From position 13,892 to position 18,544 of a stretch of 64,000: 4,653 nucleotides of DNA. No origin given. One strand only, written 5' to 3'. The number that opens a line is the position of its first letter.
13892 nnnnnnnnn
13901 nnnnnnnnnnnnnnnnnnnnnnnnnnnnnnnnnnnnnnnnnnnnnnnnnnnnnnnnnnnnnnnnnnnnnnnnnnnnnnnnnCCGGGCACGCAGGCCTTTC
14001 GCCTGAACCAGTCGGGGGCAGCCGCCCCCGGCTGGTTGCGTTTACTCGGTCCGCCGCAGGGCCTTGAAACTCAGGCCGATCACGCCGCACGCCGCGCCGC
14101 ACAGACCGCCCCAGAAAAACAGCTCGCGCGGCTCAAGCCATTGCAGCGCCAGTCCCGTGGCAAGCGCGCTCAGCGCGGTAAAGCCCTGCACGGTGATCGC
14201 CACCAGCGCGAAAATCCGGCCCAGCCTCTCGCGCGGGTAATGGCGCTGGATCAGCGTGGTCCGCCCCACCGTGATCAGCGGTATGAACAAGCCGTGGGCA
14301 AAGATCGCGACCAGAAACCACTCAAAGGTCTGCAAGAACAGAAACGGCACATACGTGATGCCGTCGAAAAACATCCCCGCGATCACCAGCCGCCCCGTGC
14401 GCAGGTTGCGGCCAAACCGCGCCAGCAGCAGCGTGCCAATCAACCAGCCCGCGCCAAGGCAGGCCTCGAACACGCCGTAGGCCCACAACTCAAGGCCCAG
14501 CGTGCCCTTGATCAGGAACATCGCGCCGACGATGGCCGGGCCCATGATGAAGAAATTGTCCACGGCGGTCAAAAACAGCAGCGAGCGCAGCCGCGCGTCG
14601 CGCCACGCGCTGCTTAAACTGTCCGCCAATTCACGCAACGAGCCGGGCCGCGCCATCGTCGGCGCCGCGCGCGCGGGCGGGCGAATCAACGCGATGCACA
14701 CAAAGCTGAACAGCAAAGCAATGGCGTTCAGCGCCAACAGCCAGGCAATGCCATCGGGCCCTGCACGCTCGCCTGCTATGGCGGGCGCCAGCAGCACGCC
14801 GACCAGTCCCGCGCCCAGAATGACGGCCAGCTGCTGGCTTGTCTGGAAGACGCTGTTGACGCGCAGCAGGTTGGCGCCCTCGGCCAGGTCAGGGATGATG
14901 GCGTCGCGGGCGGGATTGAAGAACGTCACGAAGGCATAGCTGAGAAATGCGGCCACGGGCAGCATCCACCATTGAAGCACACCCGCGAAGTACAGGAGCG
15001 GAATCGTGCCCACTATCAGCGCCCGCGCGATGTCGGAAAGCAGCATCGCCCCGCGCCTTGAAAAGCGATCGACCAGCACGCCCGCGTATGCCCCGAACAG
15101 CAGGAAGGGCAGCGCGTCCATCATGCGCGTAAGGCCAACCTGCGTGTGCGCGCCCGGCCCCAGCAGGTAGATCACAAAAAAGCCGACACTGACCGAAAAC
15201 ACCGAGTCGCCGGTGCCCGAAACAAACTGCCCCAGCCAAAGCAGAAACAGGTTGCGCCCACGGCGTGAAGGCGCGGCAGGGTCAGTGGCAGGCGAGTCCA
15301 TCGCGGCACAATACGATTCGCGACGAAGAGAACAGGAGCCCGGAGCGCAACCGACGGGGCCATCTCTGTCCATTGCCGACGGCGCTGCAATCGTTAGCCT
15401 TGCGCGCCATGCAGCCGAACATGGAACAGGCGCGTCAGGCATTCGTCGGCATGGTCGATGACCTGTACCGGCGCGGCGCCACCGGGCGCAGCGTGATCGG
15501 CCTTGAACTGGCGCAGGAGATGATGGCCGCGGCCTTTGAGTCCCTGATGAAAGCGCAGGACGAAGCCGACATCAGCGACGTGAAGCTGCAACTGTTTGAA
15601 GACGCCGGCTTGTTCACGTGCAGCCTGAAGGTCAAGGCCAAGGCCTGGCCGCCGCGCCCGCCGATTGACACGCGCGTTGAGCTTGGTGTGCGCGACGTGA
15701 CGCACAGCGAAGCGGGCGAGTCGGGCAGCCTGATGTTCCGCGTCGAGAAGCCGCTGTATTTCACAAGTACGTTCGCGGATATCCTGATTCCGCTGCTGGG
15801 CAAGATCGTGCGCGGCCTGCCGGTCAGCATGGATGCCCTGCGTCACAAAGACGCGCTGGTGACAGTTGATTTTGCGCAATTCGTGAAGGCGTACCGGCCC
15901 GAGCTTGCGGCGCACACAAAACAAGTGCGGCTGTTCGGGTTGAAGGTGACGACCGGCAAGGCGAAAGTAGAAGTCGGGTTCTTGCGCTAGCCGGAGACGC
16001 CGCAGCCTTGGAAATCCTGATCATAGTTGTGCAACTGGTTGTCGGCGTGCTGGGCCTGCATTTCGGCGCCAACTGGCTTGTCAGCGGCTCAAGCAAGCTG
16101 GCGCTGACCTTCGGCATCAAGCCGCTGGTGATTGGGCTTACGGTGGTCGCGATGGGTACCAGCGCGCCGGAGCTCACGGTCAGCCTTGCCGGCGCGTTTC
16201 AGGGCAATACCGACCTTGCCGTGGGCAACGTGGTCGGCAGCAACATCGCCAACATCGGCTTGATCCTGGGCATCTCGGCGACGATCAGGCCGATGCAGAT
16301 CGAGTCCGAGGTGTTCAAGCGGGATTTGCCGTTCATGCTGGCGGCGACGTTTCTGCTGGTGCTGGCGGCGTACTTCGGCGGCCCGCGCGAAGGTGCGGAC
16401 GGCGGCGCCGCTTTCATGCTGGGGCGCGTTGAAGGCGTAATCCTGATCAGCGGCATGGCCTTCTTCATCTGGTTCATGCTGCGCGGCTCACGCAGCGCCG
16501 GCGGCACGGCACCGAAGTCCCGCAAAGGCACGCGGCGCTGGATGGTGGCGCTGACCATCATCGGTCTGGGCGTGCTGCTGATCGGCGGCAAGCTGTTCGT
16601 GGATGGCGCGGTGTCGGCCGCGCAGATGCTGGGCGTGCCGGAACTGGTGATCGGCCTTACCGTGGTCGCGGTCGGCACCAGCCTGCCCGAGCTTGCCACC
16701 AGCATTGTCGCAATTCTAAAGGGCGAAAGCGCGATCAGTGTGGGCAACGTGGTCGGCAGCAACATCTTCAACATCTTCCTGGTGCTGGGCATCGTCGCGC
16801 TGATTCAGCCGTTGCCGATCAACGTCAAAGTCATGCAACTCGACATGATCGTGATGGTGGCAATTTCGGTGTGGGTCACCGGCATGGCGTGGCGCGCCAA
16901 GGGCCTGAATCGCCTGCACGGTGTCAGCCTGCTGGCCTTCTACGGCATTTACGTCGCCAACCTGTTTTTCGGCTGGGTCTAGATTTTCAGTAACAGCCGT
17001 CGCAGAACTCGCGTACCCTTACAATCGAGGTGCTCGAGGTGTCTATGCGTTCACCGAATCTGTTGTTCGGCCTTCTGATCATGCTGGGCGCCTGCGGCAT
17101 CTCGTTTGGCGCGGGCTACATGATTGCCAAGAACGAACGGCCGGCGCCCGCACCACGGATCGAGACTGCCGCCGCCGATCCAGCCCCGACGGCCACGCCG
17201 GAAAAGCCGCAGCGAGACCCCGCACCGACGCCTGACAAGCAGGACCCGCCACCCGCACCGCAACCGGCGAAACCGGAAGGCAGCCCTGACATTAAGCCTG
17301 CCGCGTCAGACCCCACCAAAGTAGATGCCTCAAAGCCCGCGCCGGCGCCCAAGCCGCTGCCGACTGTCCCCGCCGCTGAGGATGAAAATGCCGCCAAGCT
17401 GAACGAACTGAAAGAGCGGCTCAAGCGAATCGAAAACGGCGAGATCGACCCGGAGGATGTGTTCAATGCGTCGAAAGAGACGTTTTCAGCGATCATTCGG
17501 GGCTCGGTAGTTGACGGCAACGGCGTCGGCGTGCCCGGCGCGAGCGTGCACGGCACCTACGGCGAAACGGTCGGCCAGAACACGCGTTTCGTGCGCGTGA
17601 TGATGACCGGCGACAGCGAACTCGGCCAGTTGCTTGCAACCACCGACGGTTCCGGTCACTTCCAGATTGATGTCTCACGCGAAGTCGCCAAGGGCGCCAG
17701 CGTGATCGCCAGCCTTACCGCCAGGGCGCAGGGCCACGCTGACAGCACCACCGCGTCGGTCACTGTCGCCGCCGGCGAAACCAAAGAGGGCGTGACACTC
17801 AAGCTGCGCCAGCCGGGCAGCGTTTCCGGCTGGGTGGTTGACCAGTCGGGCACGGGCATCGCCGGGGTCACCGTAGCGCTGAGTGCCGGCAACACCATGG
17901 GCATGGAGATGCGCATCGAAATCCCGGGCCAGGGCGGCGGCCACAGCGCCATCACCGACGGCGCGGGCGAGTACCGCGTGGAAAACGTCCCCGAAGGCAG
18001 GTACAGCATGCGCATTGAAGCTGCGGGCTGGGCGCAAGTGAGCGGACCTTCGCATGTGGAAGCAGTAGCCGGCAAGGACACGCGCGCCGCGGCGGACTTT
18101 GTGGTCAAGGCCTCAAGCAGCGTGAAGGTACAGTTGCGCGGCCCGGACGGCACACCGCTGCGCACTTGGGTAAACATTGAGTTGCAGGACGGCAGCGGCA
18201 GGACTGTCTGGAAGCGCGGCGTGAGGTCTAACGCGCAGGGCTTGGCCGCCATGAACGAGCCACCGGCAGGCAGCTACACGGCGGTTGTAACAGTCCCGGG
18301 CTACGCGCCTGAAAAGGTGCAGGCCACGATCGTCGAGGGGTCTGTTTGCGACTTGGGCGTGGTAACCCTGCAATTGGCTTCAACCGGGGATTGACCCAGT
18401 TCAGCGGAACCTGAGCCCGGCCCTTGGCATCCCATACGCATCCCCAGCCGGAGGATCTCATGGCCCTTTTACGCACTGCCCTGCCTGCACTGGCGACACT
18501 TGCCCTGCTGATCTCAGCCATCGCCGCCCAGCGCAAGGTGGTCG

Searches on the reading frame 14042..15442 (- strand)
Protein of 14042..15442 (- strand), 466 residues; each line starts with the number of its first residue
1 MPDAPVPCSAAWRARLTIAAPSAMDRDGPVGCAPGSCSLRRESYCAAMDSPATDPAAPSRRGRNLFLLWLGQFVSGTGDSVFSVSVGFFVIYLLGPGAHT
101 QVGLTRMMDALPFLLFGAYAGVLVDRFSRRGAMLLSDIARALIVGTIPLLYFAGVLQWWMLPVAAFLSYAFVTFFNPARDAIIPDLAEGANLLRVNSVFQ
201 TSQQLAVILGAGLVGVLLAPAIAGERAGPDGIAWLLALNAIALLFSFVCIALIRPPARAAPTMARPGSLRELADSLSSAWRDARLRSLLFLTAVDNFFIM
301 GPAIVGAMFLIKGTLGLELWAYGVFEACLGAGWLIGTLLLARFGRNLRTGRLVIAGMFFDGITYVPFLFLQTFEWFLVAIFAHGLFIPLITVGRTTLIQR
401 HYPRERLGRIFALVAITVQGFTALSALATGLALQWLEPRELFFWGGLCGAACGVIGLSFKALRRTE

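Call 79: search_protein_families(library=pfam, proteins=[window:14042-15442:-], max_evalue=0.0001)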
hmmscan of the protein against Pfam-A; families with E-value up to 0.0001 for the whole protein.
window:14042-15442:- (466 aa): 2 families
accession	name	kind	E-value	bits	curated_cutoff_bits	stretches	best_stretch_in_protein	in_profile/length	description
PF07690.21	MFS_1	-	1.9e-28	99.8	33.4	2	68-418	1-338/347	Major Facilitator Superfamily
PF05977.19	MFS_3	-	3.9e-12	45.8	27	1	65-430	12-364/524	Transmembrane secretion effector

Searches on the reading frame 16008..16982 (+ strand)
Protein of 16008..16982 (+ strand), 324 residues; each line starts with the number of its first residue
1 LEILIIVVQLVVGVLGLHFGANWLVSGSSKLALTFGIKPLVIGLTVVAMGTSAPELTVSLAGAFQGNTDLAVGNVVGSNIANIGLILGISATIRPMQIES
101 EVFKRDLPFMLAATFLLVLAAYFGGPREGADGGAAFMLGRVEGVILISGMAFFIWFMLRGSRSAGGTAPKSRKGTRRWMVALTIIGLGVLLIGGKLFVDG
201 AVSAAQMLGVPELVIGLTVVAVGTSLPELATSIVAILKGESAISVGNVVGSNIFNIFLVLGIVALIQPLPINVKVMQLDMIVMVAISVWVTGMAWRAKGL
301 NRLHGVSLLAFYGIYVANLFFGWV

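Call 79: search_protein_families(library=pfam, proteins=[window:16008-16982:+], max_evalue=0.0001)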
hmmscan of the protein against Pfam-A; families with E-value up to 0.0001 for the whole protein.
window:16008-16982:+ (324 aa): 1 family
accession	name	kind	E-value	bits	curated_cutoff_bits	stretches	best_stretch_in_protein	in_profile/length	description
PF01699.29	Na_Ca_ex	-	2.3e-66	222.9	24.9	2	7-158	3-150/151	Sodium/calcium exchanger protein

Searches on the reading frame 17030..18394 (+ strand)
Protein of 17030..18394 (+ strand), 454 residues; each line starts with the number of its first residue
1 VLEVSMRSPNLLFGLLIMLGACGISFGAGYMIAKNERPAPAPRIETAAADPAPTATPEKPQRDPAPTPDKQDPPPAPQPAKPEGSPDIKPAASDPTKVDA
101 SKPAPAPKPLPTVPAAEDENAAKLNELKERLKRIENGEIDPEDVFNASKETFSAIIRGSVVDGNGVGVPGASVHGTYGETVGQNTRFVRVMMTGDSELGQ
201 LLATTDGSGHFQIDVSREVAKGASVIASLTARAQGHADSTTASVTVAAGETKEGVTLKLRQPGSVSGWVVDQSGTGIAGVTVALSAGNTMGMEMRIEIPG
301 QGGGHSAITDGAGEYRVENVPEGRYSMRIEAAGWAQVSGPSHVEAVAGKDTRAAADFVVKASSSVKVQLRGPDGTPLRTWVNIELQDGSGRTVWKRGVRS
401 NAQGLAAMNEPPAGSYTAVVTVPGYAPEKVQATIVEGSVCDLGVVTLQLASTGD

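Call 79: search_protein_families(library=pfam, proteins=[window:17030-18394:+], max_evalue=0.0001)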
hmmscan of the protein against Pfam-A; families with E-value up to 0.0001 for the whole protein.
window:17030-18394:+ (454 aa): 3 families
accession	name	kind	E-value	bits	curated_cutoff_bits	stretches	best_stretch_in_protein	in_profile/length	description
PF13620.12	CarboxypepD_reg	-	7.5e-23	81.1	32.3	2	264-353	1-77/82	Carboxypeptidase regulatory-like domain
PF13715.12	CarbopepD_reg_2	-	2.7e-10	40.6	32.2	0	302-339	23-60/88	CarboxypepD_reg-like domain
PF00775.27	Dioxygenase_C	-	5.5e-05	23.1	27.3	0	264-332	31-103/182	Dioxygenase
